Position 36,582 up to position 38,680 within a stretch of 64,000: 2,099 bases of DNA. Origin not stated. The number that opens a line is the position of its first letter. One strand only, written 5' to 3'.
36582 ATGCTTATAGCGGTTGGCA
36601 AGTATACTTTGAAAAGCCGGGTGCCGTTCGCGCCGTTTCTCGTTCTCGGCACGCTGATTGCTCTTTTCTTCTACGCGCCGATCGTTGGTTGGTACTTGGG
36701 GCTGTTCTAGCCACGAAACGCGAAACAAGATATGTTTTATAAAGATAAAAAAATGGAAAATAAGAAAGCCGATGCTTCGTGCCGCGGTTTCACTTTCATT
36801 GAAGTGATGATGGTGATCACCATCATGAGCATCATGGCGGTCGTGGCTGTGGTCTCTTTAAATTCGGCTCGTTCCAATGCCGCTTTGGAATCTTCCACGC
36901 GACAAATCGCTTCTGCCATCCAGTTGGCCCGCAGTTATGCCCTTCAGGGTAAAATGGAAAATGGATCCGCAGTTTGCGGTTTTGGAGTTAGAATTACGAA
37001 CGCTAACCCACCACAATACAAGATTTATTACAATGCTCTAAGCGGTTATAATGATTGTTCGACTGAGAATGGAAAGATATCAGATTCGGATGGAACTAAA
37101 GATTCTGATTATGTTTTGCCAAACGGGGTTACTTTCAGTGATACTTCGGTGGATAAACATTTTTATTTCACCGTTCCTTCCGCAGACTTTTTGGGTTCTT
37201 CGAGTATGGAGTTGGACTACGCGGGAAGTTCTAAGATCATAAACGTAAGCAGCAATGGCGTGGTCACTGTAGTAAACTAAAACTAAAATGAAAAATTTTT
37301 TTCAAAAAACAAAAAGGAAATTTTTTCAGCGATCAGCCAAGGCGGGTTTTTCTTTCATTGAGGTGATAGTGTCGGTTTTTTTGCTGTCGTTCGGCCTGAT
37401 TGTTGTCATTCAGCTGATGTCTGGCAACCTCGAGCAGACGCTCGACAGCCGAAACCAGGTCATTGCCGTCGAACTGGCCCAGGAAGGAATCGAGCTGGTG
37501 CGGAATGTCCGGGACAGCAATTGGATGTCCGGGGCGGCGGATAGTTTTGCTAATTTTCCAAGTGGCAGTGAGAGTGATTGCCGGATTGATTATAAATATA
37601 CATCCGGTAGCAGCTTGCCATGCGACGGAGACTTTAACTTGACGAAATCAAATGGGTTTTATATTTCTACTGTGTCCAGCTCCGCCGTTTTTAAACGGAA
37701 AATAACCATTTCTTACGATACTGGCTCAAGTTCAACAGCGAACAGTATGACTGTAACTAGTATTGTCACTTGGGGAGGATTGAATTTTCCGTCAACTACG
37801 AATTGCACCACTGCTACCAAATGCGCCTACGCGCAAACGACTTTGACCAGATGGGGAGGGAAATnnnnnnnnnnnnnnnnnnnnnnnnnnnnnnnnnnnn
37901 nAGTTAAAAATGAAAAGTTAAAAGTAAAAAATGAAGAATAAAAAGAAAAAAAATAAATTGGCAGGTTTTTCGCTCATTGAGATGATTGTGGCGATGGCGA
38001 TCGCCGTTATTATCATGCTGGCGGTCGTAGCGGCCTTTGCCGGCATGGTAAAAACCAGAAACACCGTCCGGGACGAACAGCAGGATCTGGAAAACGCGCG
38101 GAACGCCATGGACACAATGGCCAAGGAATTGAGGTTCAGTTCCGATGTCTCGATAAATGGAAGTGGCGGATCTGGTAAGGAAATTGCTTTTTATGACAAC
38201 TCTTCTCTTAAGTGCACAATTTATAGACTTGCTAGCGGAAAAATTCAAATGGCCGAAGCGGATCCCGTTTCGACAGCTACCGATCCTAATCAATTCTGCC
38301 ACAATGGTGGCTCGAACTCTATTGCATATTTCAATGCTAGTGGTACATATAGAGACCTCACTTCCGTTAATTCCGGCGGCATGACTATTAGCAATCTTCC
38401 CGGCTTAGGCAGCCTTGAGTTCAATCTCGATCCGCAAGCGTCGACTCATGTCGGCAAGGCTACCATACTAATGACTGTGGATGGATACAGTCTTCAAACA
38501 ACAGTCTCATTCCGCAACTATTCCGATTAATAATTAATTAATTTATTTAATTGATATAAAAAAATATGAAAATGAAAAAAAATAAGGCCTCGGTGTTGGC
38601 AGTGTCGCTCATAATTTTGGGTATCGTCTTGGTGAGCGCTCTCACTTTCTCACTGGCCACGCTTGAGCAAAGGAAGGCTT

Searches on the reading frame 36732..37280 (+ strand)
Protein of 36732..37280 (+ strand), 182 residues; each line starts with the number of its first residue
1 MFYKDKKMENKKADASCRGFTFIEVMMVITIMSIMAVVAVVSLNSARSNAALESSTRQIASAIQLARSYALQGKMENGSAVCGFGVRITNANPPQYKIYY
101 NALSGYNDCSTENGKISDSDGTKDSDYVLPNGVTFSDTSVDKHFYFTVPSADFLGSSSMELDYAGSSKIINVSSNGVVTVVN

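Call 54: search_protein_families(library=pfam, proteins=[window:36732-37280:+], max_evalue=0.0001)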
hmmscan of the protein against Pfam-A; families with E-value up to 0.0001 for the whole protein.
window:36732-37280:+ (182 aa): 1 family
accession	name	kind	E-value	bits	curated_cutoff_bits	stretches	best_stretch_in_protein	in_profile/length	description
PF07963.17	N_methyl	-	2.2e-07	30.6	21.2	1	16-39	3-26/27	Prokaryotic N-terminal methylation motif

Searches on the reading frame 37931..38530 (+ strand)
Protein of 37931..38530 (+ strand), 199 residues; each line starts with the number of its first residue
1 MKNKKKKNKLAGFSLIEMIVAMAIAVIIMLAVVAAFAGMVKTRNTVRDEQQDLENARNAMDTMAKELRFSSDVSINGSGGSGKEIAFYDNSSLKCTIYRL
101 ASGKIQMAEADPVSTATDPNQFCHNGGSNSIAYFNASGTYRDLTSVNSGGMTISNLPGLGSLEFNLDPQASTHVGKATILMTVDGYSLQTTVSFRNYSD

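Call 54: search_protein_families(library=pfam, proteins=[window:37931-38530:+], max_evalue=0.0001)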
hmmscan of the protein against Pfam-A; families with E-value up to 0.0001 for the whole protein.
window:37931-38530:+ (199 aa): 1 family
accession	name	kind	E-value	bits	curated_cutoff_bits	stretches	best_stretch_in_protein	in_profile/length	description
PF07963.17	N_methyl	-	7.2e-07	29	21.2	1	8-32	2-26/27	Prokaryotic N-terminal methylation motif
